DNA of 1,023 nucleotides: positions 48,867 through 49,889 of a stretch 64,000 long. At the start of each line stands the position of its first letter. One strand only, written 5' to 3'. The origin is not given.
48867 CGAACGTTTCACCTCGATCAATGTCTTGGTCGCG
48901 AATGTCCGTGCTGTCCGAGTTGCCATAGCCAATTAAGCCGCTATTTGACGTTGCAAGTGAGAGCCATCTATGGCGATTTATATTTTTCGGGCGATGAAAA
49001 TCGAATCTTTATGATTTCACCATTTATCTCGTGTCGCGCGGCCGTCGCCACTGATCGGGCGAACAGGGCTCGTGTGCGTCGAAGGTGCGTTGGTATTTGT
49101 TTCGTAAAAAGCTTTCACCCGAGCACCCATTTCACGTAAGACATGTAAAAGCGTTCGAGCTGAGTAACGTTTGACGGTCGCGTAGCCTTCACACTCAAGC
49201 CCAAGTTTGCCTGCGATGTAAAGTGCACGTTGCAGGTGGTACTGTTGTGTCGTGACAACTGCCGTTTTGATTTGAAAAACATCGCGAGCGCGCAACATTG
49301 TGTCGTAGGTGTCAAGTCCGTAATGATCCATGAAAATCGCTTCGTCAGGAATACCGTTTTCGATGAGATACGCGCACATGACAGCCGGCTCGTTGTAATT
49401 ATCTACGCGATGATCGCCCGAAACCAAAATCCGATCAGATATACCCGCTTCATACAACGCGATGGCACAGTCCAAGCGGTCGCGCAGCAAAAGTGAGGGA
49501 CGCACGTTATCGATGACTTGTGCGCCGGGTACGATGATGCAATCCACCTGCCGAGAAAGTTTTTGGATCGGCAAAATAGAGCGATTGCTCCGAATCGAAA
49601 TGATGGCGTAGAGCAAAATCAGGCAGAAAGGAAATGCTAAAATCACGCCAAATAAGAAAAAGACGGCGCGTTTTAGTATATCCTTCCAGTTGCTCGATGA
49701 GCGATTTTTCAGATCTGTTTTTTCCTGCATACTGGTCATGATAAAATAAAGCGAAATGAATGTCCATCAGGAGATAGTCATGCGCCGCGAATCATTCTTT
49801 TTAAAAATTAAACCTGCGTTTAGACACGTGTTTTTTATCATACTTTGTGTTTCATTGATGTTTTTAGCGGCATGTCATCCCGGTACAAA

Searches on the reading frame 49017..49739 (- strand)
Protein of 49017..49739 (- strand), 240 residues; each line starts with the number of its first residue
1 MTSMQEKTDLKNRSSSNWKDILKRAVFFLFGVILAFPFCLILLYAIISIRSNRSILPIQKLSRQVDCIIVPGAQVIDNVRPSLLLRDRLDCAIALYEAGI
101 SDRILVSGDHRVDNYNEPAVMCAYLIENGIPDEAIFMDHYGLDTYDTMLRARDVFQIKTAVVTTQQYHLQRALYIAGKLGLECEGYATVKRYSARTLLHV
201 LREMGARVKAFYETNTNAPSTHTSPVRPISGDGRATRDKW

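Call 4: search_protein_families(library=pfam, proteins=[window:49017-49739:-], max_evalue=0.01)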
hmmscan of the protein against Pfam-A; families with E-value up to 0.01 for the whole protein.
window:49017-49739:- (240 aa): 1 family
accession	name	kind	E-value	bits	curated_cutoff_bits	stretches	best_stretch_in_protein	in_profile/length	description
PF02698.23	DUF218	-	1.2e-23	83.9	27.6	1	66-193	1-110/133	DUF218 domain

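Call 5: search_protein_families(library=ncbifam, proteins=[window:49017-49739:-], max_evalue=0.01)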
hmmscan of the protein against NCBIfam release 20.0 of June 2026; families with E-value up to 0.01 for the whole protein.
window:49017-49739:- (240 aa): 1 family
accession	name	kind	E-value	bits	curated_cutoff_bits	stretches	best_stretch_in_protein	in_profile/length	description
NF008092.0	PRK10834.1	equivalog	5.4e-25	88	363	1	22-212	2-191/239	outer membrane permeability protein SanA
